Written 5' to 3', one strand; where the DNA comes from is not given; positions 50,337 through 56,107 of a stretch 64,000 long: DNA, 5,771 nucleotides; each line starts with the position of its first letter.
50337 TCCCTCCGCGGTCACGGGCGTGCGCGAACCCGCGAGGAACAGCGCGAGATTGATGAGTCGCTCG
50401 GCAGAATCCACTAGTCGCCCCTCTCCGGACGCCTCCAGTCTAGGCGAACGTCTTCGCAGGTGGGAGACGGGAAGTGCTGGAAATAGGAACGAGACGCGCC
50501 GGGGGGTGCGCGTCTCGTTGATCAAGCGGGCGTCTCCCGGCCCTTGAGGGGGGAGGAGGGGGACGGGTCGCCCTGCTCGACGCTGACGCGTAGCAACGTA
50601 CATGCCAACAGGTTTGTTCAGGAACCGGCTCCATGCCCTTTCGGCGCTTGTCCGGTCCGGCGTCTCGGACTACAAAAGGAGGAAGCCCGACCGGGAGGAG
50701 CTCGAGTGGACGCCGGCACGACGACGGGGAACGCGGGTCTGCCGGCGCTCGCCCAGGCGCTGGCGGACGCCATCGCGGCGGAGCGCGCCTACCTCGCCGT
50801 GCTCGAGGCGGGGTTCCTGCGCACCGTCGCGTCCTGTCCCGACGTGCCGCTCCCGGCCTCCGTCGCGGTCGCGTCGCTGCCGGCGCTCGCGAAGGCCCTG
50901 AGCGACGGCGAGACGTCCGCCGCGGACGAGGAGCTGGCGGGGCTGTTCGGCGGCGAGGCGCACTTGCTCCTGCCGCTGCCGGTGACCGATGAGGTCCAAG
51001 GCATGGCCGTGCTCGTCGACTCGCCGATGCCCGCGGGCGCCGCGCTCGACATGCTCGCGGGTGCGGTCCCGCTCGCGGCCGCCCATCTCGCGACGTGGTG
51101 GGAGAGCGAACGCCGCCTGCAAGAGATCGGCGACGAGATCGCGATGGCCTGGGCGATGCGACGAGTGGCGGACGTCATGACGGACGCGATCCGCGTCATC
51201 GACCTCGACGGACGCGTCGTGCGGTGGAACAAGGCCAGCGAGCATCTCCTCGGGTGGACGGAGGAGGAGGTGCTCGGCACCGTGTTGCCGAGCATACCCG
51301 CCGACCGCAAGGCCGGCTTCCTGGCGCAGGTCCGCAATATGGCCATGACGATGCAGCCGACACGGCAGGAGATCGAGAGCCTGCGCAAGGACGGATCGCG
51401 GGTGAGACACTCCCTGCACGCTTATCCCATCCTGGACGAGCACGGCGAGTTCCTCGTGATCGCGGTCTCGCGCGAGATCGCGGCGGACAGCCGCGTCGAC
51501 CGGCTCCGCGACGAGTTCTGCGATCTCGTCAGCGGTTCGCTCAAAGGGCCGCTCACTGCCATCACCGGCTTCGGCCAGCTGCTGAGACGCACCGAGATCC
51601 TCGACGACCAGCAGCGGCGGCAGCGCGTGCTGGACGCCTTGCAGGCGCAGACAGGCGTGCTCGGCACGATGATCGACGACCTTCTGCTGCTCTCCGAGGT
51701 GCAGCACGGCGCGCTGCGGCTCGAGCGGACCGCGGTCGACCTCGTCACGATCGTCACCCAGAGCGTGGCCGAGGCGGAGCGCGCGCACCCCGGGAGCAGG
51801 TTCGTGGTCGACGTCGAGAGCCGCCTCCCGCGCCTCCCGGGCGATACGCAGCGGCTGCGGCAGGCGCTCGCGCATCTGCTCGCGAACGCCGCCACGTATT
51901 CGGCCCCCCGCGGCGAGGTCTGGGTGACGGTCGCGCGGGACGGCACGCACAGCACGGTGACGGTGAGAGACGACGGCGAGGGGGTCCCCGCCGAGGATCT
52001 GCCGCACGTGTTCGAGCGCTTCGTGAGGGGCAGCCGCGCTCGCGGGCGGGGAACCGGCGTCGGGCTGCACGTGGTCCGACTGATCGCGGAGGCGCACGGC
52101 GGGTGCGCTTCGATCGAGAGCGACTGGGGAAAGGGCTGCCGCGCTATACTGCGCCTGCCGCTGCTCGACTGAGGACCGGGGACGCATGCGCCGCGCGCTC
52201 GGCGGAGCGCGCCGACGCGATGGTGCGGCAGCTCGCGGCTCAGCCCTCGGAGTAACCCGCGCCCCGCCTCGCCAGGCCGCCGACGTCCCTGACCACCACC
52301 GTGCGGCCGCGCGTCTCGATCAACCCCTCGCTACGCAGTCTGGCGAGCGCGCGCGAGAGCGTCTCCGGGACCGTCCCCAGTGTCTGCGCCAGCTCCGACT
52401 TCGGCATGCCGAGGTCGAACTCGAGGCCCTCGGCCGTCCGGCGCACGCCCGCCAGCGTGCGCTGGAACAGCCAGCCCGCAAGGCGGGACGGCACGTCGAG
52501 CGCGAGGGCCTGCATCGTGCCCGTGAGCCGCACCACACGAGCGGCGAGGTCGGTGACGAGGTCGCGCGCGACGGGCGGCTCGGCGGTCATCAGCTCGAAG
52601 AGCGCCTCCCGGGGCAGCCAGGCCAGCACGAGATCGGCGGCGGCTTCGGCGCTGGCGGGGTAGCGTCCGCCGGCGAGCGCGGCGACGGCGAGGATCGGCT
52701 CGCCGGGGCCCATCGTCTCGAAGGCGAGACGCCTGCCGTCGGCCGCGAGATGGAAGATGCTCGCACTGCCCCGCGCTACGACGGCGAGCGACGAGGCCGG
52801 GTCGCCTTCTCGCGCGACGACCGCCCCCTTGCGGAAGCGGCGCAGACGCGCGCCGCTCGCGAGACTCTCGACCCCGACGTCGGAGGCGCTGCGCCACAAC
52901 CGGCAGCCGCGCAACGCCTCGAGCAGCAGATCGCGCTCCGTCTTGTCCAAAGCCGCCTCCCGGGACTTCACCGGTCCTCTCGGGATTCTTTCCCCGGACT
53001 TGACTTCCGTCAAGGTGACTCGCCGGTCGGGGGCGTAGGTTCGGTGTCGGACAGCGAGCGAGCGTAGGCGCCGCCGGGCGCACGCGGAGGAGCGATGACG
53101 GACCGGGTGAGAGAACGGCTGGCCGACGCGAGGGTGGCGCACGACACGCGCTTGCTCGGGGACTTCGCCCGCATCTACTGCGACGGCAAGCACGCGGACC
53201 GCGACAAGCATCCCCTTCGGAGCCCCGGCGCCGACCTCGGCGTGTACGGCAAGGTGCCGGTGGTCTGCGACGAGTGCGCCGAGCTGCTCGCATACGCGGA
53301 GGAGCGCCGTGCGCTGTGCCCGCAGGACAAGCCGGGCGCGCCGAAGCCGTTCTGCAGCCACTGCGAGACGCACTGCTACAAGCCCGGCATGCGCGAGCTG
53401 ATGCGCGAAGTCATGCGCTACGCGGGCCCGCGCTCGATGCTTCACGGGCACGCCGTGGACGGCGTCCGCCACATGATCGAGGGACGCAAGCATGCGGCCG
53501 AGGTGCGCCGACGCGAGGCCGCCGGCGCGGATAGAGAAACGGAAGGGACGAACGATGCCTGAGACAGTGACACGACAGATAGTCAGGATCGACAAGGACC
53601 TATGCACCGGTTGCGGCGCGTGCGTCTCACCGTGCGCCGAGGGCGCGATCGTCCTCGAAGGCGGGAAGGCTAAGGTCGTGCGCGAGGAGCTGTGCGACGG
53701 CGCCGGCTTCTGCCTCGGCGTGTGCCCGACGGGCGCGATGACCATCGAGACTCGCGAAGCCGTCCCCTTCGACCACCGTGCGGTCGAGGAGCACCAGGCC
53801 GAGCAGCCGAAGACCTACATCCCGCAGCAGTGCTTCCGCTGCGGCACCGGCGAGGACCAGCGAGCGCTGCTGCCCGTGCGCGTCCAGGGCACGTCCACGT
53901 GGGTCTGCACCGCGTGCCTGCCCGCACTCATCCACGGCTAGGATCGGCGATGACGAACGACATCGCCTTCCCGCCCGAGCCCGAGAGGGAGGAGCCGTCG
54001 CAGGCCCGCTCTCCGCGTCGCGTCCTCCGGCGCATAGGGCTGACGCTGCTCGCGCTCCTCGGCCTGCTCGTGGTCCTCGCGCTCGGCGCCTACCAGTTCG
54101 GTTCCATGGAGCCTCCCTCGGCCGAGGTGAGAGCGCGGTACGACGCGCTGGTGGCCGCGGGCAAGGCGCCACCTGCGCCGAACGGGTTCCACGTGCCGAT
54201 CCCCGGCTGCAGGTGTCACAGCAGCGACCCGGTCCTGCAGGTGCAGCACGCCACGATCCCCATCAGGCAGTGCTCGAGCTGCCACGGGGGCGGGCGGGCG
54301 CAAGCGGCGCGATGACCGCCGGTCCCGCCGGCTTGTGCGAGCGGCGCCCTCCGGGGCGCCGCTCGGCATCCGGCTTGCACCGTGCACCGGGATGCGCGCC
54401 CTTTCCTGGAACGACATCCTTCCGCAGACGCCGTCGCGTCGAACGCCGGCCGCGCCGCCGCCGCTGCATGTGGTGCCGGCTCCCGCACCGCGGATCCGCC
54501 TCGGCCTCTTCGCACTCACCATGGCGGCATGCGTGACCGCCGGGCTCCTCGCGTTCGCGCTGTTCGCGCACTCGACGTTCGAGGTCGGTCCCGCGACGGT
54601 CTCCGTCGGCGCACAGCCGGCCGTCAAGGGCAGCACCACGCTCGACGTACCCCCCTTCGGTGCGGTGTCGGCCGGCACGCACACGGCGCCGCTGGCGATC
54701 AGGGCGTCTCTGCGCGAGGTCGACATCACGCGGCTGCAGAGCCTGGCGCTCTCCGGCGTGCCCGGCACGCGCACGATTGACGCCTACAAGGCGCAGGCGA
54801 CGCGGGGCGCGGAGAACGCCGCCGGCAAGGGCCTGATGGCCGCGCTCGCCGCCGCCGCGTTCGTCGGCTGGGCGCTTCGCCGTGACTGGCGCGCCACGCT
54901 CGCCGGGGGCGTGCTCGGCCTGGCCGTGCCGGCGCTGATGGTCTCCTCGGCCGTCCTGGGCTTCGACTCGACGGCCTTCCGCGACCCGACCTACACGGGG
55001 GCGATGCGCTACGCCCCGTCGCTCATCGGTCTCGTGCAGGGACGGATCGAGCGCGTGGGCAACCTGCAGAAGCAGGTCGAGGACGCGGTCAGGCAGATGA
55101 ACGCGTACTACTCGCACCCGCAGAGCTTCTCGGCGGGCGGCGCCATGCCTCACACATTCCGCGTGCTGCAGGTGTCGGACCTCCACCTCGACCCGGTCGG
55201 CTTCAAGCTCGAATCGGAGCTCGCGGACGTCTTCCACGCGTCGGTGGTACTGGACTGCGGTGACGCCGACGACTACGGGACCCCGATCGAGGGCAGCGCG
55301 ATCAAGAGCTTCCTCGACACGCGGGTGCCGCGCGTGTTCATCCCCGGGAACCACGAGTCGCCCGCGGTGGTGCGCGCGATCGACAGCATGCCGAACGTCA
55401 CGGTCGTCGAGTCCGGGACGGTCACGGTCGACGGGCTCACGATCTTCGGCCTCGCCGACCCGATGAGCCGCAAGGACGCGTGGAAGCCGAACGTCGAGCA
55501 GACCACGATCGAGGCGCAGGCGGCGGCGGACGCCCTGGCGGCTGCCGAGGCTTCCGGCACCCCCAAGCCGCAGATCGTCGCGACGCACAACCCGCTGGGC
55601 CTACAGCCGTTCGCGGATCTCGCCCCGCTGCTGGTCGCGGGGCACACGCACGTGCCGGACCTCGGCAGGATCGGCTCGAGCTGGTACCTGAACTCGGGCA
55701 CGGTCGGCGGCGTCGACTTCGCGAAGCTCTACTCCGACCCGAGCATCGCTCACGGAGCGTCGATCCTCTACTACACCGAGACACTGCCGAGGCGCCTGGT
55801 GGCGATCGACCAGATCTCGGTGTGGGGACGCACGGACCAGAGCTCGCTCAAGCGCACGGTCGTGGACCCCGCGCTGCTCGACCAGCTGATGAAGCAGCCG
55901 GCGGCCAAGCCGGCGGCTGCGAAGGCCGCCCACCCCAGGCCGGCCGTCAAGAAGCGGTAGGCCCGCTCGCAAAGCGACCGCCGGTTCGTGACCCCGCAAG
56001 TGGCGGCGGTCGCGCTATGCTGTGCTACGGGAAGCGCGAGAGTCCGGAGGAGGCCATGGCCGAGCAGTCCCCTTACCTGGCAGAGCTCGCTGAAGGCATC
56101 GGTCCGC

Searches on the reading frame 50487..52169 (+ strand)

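Call 9: search_protein_families(library=pfam, proteins=[window:50487-52169:+], max_evalue=0.001)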
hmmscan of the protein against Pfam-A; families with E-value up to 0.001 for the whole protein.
window:50487-52169:+ (561 aa): 8 families
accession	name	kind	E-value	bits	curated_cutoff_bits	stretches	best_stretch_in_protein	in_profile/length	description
PF02518.31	HATPase_c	-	1.5e-27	96.7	26.4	1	452-559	1-109/111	Histidine kinase-, DNA gyrase B-, and HSP90-like ATPase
PF08448.16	PAS_4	-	2.9e-16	60.1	23.1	1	229-333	2-107/110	PAS fold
PF00989.32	PAS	-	2.2e-13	50.7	22.6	1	224-324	3-105/113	PAS fold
PF13426.13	PAS_9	-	6.1e-09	36.5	27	1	233-331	2-101/103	PAS domain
PF00512.31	HisKA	-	7.4e-08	32.8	26.9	1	351-408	12-66/66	His Kinase A (phospho-acceptor) domain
PF13188.13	PAS_8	-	3.3e-06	27.2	21.8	1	225-274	4-54/65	PAS domain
PF13581.12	HATPase_c_2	-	3.5e-05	24.2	27.4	1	430-534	5-109/127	Histidine kinase-like ATPase domain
PF08447.18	PAS_3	-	5.5e-05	23.8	25.6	1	245-323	2-83/89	PAS fold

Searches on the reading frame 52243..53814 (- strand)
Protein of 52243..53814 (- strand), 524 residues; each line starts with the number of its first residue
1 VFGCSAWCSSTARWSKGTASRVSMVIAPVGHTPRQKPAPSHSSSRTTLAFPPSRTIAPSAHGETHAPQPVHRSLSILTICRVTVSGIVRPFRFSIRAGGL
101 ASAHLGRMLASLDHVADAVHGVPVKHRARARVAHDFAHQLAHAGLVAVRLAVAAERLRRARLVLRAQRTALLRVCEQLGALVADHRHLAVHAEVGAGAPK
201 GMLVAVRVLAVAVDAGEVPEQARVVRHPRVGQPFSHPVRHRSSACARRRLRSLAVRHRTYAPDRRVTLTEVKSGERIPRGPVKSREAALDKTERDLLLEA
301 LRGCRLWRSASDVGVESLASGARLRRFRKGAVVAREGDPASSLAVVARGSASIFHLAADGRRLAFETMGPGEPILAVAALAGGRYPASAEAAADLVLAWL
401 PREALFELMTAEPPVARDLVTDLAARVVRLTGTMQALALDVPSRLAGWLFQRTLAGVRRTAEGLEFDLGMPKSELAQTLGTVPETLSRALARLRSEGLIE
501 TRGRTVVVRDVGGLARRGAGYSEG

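Call 9: search_protein_families(library=pfam, proteins=[window:52243-53814:-], max_evalue=0.001)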
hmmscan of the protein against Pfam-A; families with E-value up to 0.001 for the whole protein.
window:52243-53814:- (524 aa): 2 families
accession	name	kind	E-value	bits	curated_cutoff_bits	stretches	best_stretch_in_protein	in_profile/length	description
PF13545.12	HTH_Crp_2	-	2.9e-16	59.6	27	1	444-516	2-69/70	Crp-like helix-turn-helix domain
PF00027.35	cNMP_binding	-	1.2e-15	57.7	27.5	1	325-410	2-87/89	Cyclic nucleotide-binding domain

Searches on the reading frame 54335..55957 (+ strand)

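Call 14: search_protein_families(library=pfam, proteins=[window:54335-55957:+], max_evalue=0.01)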
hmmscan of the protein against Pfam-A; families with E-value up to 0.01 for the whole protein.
window:54335-55957:+ (541 aa): 2 families
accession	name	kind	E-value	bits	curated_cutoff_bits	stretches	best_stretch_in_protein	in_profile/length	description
PF00149.33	Metallophos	-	7e-08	33.6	21.5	1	275-441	1-191/191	Calcineurin-like phosphoesterase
PF12850.12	Metallophos_2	-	2e-07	31.6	27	1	276-463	2-141/154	Calcineurin-like phosphoesterase superfamily domain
